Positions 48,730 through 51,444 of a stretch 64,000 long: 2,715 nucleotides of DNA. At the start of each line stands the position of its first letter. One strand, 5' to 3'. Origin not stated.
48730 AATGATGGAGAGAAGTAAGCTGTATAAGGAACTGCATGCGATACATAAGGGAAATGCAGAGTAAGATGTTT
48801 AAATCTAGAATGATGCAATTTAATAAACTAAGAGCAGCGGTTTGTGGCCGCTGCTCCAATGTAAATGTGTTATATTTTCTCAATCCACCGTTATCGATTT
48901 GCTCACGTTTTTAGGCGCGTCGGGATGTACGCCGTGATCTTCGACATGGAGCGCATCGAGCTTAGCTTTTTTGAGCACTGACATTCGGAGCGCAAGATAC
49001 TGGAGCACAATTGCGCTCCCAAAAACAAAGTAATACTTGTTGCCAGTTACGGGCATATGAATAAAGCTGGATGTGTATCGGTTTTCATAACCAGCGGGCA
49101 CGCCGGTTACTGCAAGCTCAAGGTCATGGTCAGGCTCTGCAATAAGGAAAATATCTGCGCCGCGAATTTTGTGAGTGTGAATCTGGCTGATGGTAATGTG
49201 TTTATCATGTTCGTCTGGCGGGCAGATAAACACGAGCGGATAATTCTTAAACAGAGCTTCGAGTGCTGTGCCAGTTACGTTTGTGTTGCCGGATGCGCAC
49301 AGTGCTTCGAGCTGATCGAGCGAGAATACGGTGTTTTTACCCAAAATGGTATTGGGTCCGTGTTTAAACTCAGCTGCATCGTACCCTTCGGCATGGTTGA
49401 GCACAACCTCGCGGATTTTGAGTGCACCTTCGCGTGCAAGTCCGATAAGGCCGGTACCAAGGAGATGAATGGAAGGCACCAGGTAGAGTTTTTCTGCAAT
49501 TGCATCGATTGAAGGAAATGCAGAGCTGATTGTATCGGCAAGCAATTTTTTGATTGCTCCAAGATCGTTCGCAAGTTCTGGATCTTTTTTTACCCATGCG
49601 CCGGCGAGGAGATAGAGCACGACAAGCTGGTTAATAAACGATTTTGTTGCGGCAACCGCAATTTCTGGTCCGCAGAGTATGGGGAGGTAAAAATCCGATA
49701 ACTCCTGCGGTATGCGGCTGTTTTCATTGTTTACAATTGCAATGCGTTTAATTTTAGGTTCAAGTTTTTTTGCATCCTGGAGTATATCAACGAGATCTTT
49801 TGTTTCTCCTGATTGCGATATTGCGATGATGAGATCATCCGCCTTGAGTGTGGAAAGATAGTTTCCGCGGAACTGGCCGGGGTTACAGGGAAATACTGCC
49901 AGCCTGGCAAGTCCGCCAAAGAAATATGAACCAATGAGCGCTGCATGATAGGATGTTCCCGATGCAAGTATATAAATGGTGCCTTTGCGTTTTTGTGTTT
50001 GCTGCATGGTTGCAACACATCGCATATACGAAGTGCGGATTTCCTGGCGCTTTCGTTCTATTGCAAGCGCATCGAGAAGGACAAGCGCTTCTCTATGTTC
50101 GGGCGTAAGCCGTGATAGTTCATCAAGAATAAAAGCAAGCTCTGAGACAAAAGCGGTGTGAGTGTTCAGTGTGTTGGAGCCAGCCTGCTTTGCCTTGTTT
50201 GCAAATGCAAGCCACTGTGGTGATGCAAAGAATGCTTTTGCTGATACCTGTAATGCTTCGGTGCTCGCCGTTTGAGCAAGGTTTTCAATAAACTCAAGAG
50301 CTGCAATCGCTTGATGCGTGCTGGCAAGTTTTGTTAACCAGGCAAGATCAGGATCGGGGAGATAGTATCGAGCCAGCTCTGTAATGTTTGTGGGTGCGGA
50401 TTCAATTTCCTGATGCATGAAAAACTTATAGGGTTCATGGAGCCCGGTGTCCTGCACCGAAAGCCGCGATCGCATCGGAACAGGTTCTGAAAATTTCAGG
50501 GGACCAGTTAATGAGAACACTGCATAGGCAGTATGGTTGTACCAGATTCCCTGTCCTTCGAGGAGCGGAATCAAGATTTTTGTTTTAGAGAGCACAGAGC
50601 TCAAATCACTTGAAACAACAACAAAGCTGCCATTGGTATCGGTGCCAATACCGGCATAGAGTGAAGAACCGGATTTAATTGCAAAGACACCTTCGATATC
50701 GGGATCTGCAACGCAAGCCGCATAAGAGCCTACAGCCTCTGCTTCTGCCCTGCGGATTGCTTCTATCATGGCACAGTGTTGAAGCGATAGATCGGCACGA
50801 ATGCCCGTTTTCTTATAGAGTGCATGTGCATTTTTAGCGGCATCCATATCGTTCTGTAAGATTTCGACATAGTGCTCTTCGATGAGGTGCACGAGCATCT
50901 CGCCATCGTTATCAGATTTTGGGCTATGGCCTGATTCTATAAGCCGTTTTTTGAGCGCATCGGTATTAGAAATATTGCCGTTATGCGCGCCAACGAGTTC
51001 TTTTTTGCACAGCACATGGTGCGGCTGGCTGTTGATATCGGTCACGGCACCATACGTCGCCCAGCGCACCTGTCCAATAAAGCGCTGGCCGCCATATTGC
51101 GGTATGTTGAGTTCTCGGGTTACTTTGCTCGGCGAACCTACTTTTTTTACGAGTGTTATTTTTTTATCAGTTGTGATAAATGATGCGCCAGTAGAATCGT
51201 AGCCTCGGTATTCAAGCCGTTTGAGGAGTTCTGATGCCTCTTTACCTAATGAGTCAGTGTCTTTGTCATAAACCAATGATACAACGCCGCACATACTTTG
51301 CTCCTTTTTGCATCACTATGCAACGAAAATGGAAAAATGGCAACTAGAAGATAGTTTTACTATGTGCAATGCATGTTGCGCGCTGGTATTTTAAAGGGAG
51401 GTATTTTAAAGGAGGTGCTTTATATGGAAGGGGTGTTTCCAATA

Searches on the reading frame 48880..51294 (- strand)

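Call 62: search_protein_families(library=pfam, max_evalue=0.00001, proteins=[window:48880-51294:-])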
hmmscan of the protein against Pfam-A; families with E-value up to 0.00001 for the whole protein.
window:48880-51294:- (804 aa): 3 families
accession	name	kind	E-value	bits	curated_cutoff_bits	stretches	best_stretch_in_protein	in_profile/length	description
PF01380.27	SIS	-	1.2e-27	96.7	25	1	437-564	5-129/131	SIS domain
PF13522.11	GATase_6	-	7.9e-11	42.5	27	1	72-147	13-86/130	Glutamine amidotransferase domain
PF13537.11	GATase_7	-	1.8e-07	31.6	25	1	88-146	12-70/123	Glutamine amidotransferase domain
